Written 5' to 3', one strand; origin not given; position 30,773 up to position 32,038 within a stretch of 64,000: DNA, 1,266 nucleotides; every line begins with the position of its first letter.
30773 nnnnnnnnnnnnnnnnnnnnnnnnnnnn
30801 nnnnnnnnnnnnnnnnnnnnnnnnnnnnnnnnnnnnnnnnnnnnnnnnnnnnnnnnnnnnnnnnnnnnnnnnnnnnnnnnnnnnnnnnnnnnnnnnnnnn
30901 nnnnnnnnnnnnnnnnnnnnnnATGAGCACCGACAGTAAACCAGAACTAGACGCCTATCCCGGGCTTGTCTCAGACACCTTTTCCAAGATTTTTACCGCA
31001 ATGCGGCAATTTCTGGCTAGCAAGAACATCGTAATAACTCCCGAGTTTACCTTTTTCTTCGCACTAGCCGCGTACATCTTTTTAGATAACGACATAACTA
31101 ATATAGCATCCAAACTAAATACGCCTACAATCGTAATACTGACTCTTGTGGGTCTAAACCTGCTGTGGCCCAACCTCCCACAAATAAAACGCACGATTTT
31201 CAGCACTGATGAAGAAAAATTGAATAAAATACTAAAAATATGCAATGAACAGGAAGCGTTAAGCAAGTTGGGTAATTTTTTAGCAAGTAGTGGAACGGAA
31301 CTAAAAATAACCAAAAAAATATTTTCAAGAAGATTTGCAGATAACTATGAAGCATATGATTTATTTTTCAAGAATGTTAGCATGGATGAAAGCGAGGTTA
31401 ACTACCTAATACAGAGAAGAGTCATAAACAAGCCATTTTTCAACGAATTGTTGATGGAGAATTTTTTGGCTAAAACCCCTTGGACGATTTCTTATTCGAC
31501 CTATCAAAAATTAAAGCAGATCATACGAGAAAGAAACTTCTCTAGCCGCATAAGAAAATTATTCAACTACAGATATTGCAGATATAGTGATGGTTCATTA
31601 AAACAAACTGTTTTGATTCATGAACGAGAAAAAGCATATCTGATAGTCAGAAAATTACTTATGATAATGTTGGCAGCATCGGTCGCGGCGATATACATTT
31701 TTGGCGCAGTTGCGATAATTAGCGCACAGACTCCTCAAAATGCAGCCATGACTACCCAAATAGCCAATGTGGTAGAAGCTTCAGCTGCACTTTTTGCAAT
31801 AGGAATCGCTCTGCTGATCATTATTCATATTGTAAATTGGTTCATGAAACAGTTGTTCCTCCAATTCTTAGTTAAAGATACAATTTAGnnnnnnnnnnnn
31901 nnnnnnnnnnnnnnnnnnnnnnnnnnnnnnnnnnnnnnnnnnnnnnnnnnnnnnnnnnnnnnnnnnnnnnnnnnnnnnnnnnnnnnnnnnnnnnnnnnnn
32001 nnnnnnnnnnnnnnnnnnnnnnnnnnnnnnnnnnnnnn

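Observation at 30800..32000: Low-GC island (about 35% GC) encoding an orphan multi-TM protein immediately upstream of the rpoH-rpoB-rpoA operon, with a native-type ribosome-binding context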

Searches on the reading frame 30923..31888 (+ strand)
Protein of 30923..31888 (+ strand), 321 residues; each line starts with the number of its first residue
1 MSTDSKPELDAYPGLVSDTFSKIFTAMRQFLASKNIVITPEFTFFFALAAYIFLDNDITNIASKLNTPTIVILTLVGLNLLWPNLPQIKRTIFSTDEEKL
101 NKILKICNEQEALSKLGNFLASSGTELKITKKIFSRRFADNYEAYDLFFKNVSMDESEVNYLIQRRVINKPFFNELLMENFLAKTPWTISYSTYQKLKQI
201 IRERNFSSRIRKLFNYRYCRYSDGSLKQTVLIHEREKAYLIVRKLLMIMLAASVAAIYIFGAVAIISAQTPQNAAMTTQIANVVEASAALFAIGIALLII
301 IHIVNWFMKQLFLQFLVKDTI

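Call 5: search_protein_families(library=pfam, proteins=[window:30923-31888:+], max_evalue=1)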
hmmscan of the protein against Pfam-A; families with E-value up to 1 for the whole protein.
window:30923-31888:+ (321 aa): 2 families
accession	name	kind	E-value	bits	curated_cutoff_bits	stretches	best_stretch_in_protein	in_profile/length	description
PF04657.19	DMT_YdcZ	-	0.026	15.2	24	1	264-304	11-51/140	Putative inner membrane exporter, YdcZ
PF24122.1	Cas8b_C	-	0.064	13.5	27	1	163-218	36-94/228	Type I-B CRISPR Cas8b C-terminal domain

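Call 7: find_homologous_proteins(query=window:30923-31888:+, max_evalue=0.01)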
Query window:30923-31888:+ (321 aa): 1 proteins with E <= 0.01 among 4620 candidates.
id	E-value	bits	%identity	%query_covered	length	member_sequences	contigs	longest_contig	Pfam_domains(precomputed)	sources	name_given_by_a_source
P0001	4.0e-202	688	100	100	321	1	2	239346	-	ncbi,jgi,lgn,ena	ncbi:MAG: hypothetical protein WCT52_01675 [Candidatus Micrarchaeia archaeon]|jgi:hypothetical prote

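Call 8: find_encoding_contigs(protein=window:30923-31888:+, flank=10000, max_places=10)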
Protein window:30923-31888:+ (321 aa): 3 contigs read that carry it; 3 places shown.
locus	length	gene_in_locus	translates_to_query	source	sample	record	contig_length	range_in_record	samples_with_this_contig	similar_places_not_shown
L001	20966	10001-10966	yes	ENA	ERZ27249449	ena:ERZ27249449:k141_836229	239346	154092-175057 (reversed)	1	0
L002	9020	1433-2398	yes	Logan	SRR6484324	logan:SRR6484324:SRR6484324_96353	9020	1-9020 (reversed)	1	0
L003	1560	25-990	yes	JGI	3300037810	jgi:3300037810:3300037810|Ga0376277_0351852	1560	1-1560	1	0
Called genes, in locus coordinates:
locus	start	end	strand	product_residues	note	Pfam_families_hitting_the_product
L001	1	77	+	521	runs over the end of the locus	-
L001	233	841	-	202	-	PF00177:Ribosomal_S7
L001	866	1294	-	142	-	PF00164:Ribosom_S12_S23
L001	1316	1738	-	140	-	PF07650:KH_2 (weak), PF26594:KH_NusA_2nd (faint), PF13083:KH_KhpA-B (faint)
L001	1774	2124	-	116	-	PF01248:Ribosomal_L7Ae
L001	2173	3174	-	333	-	PF04998:RNA_pol_Rpb1_5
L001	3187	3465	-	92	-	-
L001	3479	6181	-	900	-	PF04997:RNA_pol_Rpb1_1, PF00623:RNA_pol_Rpb1_2, PF04983:RNA_pol_Rpb1_3, PF05000:RNA_pol_Rpb1_4, PF04998:RNA_pol_Rpb1_5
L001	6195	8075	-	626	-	PF04566:RNA_pol_Rpb2_4, PF04567:RNA_pol_Rpb2_5 (weak), PF00562:RNA_pol_Rpb2_6, PF04560:RNA_pol_Rpb2_7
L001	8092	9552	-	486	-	PF04563:RNA_pol_Rpb2_1, PF04561:RNA_pol_Rpb2_2, PF04565:RNA_pol_Rpb2_3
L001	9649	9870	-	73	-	PF01191:RNA_pol_Rpb5_C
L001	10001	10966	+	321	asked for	-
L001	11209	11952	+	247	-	-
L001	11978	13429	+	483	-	PF17863:AAA_lid_2 (weak)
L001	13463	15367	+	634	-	-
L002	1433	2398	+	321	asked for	-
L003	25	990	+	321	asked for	-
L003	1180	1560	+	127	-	?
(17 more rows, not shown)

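Call 19: search_protein_families(library=padloc, proteins=[window:30923-31888:+], max_evalue=0.1)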
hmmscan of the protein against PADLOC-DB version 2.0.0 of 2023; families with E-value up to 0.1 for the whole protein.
window:30923-31888:+ (321 aa): 0 families

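Call 20: search_protein_representatives(protein=window:30923-31888:+)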
Query: 321 residues. Proteins with E-value up to 0.001 (for the whole library): 7; up to 1e-10: 4; up to 1e-30: 2. The best 7 are listed.
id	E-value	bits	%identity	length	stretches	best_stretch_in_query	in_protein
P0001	1.3e-202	687.9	100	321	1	1-321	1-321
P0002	5.3e-31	124.7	29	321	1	5-313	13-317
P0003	8.2e-24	101.1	31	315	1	3-308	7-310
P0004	8.4e-11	58.4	25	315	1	12-278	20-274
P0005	7.0e-06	42.3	23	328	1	3-303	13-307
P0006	4.0e-05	39.8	22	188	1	130-307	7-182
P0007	1.5e-04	37.9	31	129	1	5-116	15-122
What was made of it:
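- Checked: Exhaustive HMMER finds five remote relatives (call 20).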

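Call 21: find_related_loci(query=window:30923-31888:+, collection=viral_contigs, flank=5000)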
Query window:30923-31888:+ (321 aa) in viral_contigs; peptide patterns used: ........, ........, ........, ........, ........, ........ (x = any residue, [..] = any of these).
40 stretches matched a pattern, but none encodes a relative of the query by tblastn (E <= 1e-3).

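Call 23: find_encoding_contigs(protein=P0002, flank=10000, max_places=6)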
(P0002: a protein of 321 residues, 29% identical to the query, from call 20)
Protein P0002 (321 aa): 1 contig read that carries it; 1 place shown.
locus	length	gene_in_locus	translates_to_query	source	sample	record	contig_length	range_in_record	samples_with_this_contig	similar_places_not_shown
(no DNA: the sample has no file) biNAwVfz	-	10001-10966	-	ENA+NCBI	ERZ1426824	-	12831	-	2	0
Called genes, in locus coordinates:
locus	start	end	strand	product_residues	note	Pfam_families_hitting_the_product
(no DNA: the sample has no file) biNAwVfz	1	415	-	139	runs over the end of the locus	PF13470:PIN_3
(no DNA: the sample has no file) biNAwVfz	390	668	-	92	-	PF04014:MazE_antitoxin (weak)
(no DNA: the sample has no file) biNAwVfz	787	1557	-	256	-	PF01978:TrmB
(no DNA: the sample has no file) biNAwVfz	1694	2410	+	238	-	-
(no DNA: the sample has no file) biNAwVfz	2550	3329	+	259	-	PF01209:Ubie_methyltran, PF05148:Methyltransf_8 (weak), PF05401:NodS (weak), PF13489:Methyltransf_23, PF13847:Methyltransf_31, PF08241:Methyltransf_11, PF08242:Methyltransf_12, PF13649:Methyltransf_25, +1 more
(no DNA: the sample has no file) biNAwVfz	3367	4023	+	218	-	-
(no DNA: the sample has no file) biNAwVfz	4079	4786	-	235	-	PF01464:SLT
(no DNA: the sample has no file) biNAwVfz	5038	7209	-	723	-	PF02463:SMC_N, PF13175:AAA_15, PF13476:AAA_23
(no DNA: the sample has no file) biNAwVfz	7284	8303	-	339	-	-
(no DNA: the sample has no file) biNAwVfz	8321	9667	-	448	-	-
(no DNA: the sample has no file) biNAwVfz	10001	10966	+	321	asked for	-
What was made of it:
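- The functional part rests only on architecture and loose neighbourhood association: PIN/MazE and an SMC_N/AAA_15 ATPase near P0002 (call 23) and integrase cargo in L085. Homolog P0002 lies near PIN/MazE and an SMC_N/AAA_15/AAA_23 ATPase (call 23).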

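Call 24: find_encoding_contigs(protein=P0003, flank=10000, max_places=6)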
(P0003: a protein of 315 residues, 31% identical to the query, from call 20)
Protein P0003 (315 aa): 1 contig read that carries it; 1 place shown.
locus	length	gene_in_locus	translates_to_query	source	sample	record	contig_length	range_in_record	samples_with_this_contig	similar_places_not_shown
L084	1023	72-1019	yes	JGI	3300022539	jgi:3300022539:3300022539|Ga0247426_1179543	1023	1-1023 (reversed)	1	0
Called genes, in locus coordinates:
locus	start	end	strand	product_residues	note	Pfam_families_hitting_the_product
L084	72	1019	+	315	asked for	-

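Call 25: find_encoding_contigs(protein=P0004, flank=10000, max_places=6)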
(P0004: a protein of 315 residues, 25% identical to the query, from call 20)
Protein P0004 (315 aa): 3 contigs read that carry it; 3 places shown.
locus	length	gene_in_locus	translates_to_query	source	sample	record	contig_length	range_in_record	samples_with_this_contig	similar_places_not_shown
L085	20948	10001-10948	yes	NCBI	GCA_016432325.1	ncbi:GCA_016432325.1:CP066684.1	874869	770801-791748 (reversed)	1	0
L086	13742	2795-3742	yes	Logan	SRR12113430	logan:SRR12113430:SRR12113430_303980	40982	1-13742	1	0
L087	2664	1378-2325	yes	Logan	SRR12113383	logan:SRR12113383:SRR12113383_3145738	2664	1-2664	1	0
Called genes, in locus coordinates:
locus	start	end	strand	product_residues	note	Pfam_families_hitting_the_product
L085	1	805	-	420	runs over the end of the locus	PF13506:Glyco_transf_21, PF00535:Glycos_transf_2, PF10111:Glyco_tranf_2_2, PF13641:Glyco_tranf_2_3, PF03142:Chitin_synth_2, PF13632:Glyco_trans_2_3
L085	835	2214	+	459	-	PF03901:Glyco_transf_22 (weak), PF13231:PMT_2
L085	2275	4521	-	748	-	PF05124:S_layer_C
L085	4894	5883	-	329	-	PF24034:DUF7343, PF12802:MarR_2 (faint)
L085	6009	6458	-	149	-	PF27325:MJ0538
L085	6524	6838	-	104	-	-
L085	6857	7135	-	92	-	-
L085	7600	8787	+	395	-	PF00589:Phage_integrase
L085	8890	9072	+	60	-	-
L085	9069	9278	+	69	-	-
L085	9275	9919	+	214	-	-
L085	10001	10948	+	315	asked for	-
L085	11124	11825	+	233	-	-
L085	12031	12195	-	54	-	-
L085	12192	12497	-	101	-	PF13412:HTH_24 (weak)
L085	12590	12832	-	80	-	-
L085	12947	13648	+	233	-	-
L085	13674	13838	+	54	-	-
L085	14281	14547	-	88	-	-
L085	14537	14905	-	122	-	PF21732:DUF6864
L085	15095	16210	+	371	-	-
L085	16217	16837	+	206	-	-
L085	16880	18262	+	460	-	PF14870:PSII_BNR (faint), PF25852:DUF6242_C (faint), PF02012:BNR (faint), PF13088:BNR_2 (faint), PF15902:Sortilin-Vps10 (weak)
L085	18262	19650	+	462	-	PF01551:Peptidase_M23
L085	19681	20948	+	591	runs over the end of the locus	PF04909:Amidohydro_2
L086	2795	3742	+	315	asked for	-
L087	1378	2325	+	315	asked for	-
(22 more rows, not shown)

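Call 26: find_encoding_contigs(protein=P0005, flank=10000, max_places=6)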
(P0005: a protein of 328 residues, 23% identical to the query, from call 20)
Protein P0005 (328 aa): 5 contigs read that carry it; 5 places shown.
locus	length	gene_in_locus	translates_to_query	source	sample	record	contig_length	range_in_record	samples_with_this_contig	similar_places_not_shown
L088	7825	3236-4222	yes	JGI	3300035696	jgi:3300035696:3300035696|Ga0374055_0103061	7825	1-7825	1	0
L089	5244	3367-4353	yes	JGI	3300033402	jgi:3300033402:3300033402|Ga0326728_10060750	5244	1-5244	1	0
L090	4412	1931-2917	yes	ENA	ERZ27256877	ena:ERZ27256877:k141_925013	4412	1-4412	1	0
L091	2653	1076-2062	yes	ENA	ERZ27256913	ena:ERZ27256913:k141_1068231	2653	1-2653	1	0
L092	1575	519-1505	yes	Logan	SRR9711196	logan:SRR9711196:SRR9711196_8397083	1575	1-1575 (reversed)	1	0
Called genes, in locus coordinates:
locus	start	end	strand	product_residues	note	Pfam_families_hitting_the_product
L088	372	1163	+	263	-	PF02567:PhzC-PhzF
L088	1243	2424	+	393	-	PF08714:Fae, PF00215:OMPdecase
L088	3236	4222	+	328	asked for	-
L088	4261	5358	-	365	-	PF12679:ABC2_membrane_2, PF12698:ABC2_membrane_3, PF01061:ABC2_membrane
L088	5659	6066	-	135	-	-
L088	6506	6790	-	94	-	-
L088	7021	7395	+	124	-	-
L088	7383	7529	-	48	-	-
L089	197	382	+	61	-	-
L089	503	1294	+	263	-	PF02567:PhzC-PhzF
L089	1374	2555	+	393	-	PF08714:Fae, PF00215:OMPdecase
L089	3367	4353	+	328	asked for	-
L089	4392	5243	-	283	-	?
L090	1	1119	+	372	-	?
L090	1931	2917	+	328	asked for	-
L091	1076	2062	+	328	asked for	-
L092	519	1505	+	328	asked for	-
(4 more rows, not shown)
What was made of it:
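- The same island pattern is seen for homologs in a complete Aenigmarchaeota genome and in five Methanoregula-like contigs (calls 25, 26).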

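Call 30: list_cluster_members(proteins=[P0002, P0003, P0004, P0005, P0006, P0007])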
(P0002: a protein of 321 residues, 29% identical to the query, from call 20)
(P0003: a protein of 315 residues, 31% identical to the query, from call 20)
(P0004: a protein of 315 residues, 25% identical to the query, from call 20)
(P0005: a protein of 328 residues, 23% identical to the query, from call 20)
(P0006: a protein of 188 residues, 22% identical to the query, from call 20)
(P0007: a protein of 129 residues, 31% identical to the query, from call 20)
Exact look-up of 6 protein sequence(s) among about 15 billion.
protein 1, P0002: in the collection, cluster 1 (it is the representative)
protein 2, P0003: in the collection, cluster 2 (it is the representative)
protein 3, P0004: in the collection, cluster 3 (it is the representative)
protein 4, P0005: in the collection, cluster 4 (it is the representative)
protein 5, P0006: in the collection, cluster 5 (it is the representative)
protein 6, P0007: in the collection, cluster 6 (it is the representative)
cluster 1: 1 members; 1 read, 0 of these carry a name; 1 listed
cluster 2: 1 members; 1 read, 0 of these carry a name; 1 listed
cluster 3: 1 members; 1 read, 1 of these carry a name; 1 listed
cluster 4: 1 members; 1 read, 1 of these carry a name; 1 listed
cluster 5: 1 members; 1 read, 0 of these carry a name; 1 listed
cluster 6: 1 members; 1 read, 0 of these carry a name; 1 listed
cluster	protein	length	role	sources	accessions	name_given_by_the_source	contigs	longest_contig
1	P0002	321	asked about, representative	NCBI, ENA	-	-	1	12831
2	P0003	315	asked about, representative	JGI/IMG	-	-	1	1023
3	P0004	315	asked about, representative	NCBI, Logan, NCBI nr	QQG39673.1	MAG: hypothetical protein HYS81_04870 [Candidatus Aenigmatarchaeota archaeon] | MAG: hypothetical protein HYS81_04870 [Candidatus Aenigmarchaeota archaeon]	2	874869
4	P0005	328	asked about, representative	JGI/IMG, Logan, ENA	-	hypothetical protein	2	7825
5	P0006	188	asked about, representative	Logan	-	-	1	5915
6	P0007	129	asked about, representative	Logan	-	-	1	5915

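Call 31: find_encoding_contigs(protein=P0006, flank=10000, max_places=6)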
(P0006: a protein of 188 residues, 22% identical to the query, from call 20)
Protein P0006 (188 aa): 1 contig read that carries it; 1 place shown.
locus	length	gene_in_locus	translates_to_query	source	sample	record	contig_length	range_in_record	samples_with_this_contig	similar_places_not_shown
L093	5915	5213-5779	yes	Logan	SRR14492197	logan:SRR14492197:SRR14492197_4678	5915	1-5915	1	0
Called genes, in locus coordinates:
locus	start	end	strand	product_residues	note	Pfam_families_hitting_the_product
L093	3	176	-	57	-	?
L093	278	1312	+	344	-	PF01594:AI-2E_transport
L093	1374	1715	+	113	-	PF01176:eIF-1a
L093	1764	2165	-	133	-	-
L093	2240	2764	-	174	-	-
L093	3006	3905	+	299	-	-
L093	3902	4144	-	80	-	-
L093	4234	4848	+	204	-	-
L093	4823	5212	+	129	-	-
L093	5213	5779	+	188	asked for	-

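Call 32: find_encoding_contigs(protein=P0007, flank=10000, max_places=6)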
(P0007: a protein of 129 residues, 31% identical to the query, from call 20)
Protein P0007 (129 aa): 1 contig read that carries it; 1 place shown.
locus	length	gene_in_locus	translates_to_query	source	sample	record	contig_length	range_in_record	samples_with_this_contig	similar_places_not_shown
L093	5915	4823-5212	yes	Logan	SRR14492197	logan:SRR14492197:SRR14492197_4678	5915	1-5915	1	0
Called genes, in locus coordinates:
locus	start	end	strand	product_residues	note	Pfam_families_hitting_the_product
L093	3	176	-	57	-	?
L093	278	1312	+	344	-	PF01594:AI-2E_transport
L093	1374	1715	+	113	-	PF01176:eIF-1a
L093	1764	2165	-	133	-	-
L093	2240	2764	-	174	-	-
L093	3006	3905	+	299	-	-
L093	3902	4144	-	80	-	-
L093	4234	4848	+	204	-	-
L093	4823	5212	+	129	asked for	-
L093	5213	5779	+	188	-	-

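Call 37: find_homologous_proteins(query=A1, max_evalue=0.01)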
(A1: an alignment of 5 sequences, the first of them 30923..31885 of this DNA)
Query A1 (5 sequences) (321 aa, profile of the alignment): 2 proteins with E <= 0.01 among 8000 candidates.
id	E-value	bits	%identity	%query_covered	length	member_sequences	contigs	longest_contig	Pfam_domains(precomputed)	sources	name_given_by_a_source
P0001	1.5e-118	414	100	100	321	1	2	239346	-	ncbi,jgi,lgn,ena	ncbi:MAG: hypothetical protein WCT52_01675 [Candidatus Micrarchaeia archaeon]|jgi:hypothetical prote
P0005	1.2e-117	411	23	69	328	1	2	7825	-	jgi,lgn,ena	jgi:hypothetical protein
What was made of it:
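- Tried and rejected: Word-indexed homology searches, with the single sequence and with the family profile, returned only self or already known members (calls 7, 37).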

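Call 39: list_cluster_members(proteins=[L088:372-1163:+, L088:1243-2424:+, L088:4261-5358:-, L093:278-1312:+, L093:1374-1715:+, L093:3006-3905:+])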
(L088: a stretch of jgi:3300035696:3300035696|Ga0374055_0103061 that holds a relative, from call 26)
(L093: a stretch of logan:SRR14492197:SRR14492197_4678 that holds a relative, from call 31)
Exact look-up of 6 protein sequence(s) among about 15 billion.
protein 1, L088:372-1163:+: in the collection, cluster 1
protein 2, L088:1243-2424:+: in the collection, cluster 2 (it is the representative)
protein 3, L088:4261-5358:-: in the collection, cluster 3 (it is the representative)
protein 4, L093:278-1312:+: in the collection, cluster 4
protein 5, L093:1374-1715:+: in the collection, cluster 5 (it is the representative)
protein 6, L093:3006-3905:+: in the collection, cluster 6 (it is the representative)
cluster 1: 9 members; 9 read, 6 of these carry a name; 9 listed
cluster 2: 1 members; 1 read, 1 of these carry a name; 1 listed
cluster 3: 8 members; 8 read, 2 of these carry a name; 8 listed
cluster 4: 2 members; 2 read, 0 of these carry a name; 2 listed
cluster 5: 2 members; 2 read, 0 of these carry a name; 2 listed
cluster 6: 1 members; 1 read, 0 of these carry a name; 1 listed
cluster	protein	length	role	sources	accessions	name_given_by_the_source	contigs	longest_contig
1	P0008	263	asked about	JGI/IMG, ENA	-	PhzF family phenazine biosynthesis protein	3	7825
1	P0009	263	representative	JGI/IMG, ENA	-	PhzF family phenazine biosynthesis protein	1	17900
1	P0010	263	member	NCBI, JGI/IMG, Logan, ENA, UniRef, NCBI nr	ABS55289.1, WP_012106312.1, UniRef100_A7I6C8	phenazine biosynthesis protein PhzF family [Methanoregula boonei 6A8] | PhzF family phenazine biosynthesis protein | Phenazine biosynthesis protein PhzF family n=1 Tax=Methanoregula boonei (strain DSM 21154 ...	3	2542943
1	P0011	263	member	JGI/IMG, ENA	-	PhzF family phenazine biosynthesis protein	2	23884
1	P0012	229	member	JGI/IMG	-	PhzF family phenazine biosynthesis protein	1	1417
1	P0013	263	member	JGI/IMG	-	PhzF family phenazine biosynthesis protein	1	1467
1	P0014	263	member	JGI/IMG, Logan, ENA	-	-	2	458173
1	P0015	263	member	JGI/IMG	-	-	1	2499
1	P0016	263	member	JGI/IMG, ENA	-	-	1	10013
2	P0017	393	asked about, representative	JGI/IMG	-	bifunctional enzyme Fae/Hps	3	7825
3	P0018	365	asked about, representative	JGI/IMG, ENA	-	ABC-2 type transport system permease protein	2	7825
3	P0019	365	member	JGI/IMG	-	ABC-2 type transport system permease protein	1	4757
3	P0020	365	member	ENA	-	-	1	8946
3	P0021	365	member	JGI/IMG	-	-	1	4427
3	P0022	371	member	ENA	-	-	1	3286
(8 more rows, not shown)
